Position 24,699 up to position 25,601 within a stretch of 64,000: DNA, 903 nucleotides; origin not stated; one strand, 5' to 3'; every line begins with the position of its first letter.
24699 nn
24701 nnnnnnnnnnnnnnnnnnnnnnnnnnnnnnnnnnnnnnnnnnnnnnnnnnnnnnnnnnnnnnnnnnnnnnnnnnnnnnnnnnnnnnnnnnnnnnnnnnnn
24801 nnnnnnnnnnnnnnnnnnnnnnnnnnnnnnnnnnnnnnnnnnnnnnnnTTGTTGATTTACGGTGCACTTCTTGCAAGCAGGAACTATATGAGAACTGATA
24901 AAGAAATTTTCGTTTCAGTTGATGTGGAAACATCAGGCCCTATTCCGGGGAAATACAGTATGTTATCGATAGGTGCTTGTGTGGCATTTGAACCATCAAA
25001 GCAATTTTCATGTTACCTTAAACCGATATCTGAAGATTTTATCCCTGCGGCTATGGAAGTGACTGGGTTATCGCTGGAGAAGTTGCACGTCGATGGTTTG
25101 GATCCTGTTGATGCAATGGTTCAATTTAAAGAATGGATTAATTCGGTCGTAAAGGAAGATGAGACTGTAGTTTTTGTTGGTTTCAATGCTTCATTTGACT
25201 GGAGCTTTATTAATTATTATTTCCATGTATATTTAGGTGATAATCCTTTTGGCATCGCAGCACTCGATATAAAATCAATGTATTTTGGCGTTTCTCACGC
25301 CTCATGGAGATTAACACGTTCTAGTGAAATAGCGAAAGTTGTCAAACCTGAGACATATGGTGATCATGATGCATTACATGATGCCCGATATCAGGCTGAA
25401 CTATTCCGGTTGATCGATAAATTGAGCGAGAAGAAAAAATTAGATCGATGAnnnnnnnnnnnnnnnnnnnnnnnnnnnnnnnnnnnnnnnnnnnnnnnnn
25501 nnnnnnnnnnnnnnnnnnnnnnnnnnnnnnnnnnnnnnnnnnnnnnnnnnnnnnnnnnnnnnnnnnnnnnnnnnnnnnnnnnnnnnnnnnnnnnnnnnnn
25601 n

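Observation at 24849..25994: DEDDh exonuclease and small membrane protein at the distal end of the CBASS-like operon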

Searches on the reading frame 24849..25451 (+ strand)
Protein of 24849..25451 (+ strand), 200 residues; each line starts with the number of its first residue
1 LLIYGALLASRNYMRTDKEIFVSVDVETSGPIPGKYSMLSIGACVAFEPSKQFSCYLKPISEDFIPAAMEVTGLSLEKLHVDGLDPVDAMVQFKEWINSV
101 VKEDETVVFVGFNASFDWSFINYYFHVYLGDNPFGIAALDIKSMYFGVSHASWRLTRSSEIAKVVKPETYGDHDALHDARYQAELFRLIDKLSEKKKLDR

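Call 6: profile_search(protein=window:24849-25451:+)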
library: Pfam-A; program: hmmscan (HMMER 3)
A. the first sequence (200 residues): domains with independent E <= 10: 2; with E <= 0.001: 2
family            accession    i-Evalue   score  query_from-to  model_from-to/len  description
RNase_T           PF00929.31    2.9e-08    34.9      22-186         1-164/164  Exonuclease
Rv2179c-like      PF16473.11    5.2e-06    26.7      88-187        82-174/177  3'-5' exoribonuclease Rv2179c-like domain

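Call 9: search_protein_families(proteins=[window:24888-25451:+], library=padloc, max_evalue=0.01)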
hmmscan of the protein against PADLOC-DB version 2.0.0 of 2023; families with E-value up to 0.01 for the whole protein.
window:24888-25451:+ (187 aa): 3 families
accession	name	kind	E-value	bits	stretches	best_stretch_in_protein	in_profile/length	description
PDLC00753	Effector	-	1.9e-90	299.6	1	1-183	1-183/184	Exonuclease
PDLC01247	DEDDh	-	2.9e-17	61.6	1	10-173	2-138/139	"CAS-I,CAS-II,CAS-III,CAS-IV,CAS-V,CAS-VI; associated"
PDLC05027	PDC-S48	-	0.001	16.2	1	79-178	70-168/411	-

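Call 10: search_protein_families(proteins=[window:24888-25451:+], library=ncbifam, max_evalue=0.01)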
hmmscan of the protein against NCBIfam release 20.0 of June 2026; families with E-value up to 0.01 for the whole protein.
window:24888-25451:+ (187 aa): 15 families
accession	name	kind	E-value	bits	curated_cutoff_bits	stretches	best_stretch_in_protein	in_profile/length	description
TIGR00573.1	dnaq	subfamily_domain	1e-08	34.9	71.5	1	5-173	6-170/217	exonuclease, DNA polymerase III, epsilon subunit family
NF006316.0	PRK08517.1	equivalog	5.6e-08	32.4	247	1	4-114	68-170/270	3'-5' exonuclease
NF005981.0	PRK08074.1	equivalog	8.7e-08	30.6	789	1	6-180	3-170/931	ATP-dependent DNA helicase DinG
NF001688.0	PRK00448.1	equivalog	4e-07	28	873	1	3-182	420-591/1445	PolC-type DNA polymerase III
TIGR01405.1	polC_Gram_pos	equivalog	5.1e-07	27.8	1043.45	1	6-179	189-354/1211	DNA polymerase III subunit alpha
NF005907.0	PRK07883.1-5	equivalog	1.4e-06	27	454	1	8-172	30-187/584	DEDD exonuclease domain-containing protein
TIGR01298.1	RNaseT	equivalog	5.1e-06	26.4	246.2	1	9-176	11-188/200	ribonuclease T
NF006601.0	PRK09145.1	equivalog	2.5e-05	23.8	189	1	5-180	28-201/207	3'-5' exonuclease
NF004719.0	PRK06063.1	equivalog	2.9e-05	23.2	389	1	6-174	16-174/331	DEDDh family exonuclease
NF005905.0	PRK07883.1-3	equivalog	3.6e-05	22.5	508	1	7-179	25-191/581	DEDD exonuclease domain-containing protein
TIGR01407.1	dinG_rel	hypoth_equivalog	0.00021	19.7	547.7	1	8-178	2-163/889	putative DnaQ family exonuclease/DinG family helicase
NF005927.0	PRK07942.1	subfamily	0.00025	20.8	186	1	6-109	7-109/232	DNA polymerase III subunit epsilon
NF004316.1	PRK05711.1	equivalog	0.00025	20.8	196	1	37-114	36-104/234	DNA polymerase III subunit epsilon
TIGR01406.1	dnaQ_proteo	equivalog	0.00052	19.7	222.7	1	37-113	35-102/231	DNA polymerase III subunit epsilon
NF005937.0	PRK07983.1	equivalog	0.003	16.7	202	1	75-180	55-154/220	exodeoxyribonuclease X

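Call 48: find_homologous_proteins(query=window:24888-25448:+, max_evalue=0.00001)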
Query window:24888-25448:+ (187 aa): 3339 proteins with E <= 0.00001 among 3428 candidates; the best 120 are listed.
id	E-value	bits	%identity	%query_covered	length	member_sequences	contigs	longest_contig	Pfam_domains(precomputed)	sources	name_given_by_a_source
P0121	2.3e-121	420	99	100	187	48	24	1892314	PF00929.32,PF16473.12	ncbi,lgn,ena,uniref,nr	ncbi:TPA: exonuclease domain-containing protein [Escherichia coli]|uniref:3'-5' exonuclease n=1 Tax=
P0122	1.2e-99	349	85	97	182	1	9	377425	PF00929.32,PF16473.12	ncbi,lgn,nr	ncbi:3'-5' exonuclease [Klebsiella pneumoniae]|nr:3'-5' exonuclease [Klebsiella pneumoniae]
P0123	4.4e-99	348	84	97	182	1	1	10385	PF00929.32,PF16473.12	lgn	-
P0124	1.6e-98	346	84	97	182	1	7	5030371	PF00929.32,PF16473.12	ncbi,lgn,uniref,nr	ncbi:3'-5' exonuclease [Citrobacter portucalensis]|uniref:3'-5' exonuclease n=1 Tax=Citrobacter port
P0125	1.8e-95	336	81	97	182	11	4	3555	PF00929.32,PF16473.12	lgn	-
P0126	5.1e-94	331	79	97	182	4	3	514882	PF00929.32,PF16473.12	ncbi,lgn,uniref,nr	ncbi:3'-5' exonuclease [Hafnia psychrotolerans]|uniref:Exonuclease domain-containing protein n=1 Tax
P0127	1.5e-93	330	79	97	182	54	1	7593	PF00929.32,PF16473.12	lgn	-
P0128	7.5e-91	321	81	94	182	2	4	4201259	PF00929.32,PF16473.12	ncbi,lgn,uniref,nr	ncbi:3'-5' exonuclease [Pantoea agglomerans]|uniref:3'-5' exonuclease n=1 Tax=Enterobacter agglomera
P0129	1.4e-90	320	79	95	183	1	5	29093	PF00929.32,PF16473.12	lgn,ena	-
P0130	6.9e-90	318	76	99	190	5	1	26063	PF00929.32,PF16473.12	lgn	-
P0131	6.9e-89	314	79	94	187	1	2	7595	PF00929.32,PF16473.12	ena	-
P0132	3.4e-88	312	75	97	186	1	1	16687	PF00929.32,PF16473.12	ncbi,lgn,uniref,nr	ncbi:3'-5' exonuclease [Citrobacter portucalensis]|uniref:3'-5' exonuclease n=1 Tax=Citrobacter port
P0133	3.4e-87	309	75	95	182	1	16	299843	PF00929.32,PF16473.12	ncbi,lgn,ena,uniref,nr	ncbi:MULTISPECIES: 3'-5' exonuclease [Pseudomonas]|uniref:3'-5' exonuclease n=1 Tax=Pseudomonas TaxI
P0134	5.4e-87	308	75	95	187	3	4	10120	PF00929.32,PF16473.12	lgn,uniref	uniref:Exonuclease RNase T and DNA polymerase III n=1 Tax=Marinomonas sp. (strain MWYL1) TaxID=40066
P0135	3.0e-86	306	75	94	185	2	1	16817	PF00929.32,PF16473.12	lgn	-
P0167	7.3e-81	288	69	95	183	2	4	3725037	PF00929.32,PF16473.12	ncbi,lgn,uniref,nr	ncbi:MAG: 3'-5' exonuclease [Acetobacter aceti]|uniref:DNA polymerase III subunit epsilon n=1 Tax=Ac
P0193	1.1e-70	255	63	94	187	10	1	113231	PF00929.32,PF16473.12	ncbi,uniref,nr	ncbi:3'-5' exonuclease [Rhizobium leguminosarum]|uniref:3'-5' exonuclease n=1 Tax=Rhizobium legumino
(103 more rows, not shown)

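Call 51: find_encoding_contigs(protein=P0133, flank=7000, max_places=2)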
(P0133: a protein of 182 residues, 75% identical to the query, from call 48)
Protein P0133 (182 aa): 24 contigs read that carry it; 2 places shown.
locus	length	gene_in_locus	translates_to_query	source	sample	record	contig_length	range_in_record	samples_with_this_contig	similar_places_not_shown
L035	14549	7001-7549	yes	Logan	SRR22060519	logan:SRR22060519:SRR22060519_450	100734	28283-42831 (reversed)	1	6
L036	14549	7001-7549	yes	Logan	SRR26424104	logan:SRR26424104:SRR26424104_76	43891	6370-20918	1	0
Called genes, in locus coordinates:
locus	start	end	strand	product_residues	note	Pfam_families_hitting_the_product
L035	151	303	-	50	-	-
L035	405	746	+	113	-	-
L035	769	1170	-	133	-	PF13560:HTH_31 (weak)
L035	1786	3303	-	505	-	PF18178:Cap17-like_N, PF01048:PNP_UDP_1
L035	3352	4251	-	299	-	PF26109:WHD_BrxR, PF13280:WYL, PF26107:BrxR_CTD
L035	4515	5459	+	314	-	PF18144:SMODS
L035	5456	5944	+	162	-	PF18138:bacHORMA_1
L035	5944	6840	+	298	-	PF00004:AAA, PF05707:Zot (faint)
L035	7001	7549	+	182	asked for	PF00929:RNase_T (weak), PF16473:Rv2179c-like (weak)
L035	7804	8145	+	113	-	-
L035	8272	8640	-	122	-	PF22055:MvaT_DBD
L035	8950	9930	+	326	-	PF00724:Oxidored_FMN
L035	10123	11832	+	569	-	PF00078:RVT_1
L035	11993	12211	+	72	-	PF09722:Xre_MbcA_ParS_C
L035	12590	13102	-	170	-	-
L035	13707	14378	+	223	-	-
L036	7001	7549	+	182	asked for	PF00929:RNase_T (weak), PF16473:Rv2179c-like (weak)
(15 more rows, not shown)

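Call 52: find_encoding_contigs(protein=P0193, flank=7000, max_places=2)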
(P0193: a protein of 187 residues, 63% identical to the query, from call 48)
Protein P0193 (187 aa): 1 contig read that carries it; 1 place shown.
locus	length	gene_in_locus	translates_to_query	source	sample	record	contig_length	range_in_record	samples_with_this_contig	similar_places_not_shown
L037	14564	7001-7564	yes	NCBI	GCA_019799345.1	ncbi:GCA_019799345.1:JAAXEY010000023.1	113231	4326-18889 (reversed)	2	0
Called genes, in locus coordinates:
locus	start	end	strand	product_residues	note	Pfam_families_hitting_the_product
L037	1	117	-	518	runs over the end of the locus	PF14459:Prok-E2_C, PF00899:ThiF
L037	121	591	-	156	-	PF14464:Prok-JAB (weak)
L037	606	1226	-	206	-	PF14455:Y4jH-like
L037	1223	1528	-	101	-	PF10790:DUF2604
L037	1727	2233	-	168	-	PF11848:DUF3368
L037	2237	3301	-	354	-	PF01381:HTH_3, PF13560:HTH_31 (weak), PF06114:Peptidase_M78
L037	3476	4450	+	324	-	PF18144:SMODS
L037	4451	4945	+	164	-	PF18138:bacHORMA_1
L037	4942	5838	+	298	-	PF00004:AAA, PF13401:AAA_22 (faint)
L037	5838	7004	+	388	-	PF18178:Cap17-like_N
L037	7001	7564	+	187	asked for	PF00929:RNase_T, PF16473:Rv2179c-like (weak)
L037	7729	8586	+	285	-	-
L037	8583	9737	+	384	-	-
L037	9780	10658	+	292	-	-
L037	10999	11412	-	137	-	-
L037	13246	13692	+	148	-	-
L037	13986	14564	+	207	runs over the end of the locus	-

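Call 53: find_encoding_contigs(protein=P0167, flank=7000, max_places=2)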
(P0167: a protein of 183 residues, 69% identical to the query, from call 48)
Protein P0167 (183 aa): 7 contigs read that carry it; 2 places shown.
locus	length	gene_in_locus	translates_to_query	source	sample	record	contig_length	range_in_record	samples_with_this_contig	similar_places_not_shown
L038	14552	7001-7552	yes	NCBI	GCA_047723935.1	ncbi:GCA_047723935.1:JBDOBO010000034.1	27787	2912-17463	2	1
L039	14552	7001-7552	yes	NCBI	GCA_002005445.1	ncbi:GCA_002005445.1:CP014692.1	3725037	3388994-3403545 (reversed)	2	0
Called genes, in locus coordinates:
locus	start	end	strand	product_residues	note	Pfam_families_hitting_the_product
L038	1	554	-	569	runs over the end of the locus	PF00239:Resolvase, PF07508:Recombinase, PF13408:Zn_ribbon_recom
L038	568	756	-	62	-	-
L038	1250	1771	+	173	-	PF18181:SLATT_1, PF14015:DUF4231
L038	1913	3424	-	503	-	PF18178:Cap17-like_N, PF01048:PNP_UDP_1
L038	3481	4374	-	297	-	PF26109:WHD_BrxR, PF13280:WYL, PF26107:BrxR_CTD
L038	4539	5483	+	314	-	PF18144:SMODS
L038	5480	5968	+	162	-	PF18138:bacHORMA_1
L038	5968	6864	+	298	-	PF00004:AAA, PF05707:Zot (faint)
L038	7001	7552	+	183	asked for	PF00929:RNase_T, PF16473:Rv2179c-like (weak)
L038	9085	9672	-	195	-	-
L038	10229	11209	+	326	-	PF14279:HNH_5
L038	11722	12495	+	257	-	-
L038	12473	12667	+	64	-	PF13817:DDE_Tnp_IS66_C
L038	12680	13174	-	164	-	-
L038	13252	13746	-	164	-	-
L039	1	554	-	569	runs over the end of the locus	PF00239:Resolvase, PF07508:Recombinase, PF13408:Zn_ribbon_recom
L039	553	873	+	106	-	-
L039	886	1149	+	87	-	-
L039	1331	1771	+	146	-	PF14015:DUF4231, PF18181:SLATT_1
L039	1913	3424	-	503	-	PF18178:Cap17-like_N, PF01048:PNP_UDP_1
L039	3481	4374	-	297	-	PF26109:WHD_BrxR, PF13280:WYL, PF26107:BrxR_CTD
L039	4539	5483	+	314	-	PF18144:SMODS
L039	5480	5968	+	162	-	PF18138:bacHORMA_1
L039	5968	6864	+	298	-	PF00004:AAA, PF05707:Zot (faint)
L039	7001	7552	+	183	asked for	PF00929:RNase_T, PF16473:Rv2179c-like (weak)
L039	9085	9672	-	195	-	-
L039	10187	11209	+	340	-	PF14279:HNH_5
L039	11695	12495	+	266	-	-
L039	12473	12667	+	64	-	PF13817:DDE_Tnp_IS66_C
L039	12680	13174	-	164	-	-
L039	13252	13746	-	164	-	-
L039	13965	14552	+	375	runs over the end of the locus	-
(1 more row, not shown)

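Call 83: search_solved_structures(query=window:24888-25448:+, max_evalue=0.00001, show_alignments=1)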
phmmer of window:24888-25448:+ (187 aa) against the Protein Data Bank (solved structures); distinct sequences matched with E-value up to 0.00001: 1.
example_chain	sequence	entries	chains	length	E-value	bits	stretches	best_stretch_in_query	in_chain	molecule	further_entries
7t2s_A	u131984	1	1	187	5.2e-126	420.5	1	1-187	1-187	3'-5' exonuclease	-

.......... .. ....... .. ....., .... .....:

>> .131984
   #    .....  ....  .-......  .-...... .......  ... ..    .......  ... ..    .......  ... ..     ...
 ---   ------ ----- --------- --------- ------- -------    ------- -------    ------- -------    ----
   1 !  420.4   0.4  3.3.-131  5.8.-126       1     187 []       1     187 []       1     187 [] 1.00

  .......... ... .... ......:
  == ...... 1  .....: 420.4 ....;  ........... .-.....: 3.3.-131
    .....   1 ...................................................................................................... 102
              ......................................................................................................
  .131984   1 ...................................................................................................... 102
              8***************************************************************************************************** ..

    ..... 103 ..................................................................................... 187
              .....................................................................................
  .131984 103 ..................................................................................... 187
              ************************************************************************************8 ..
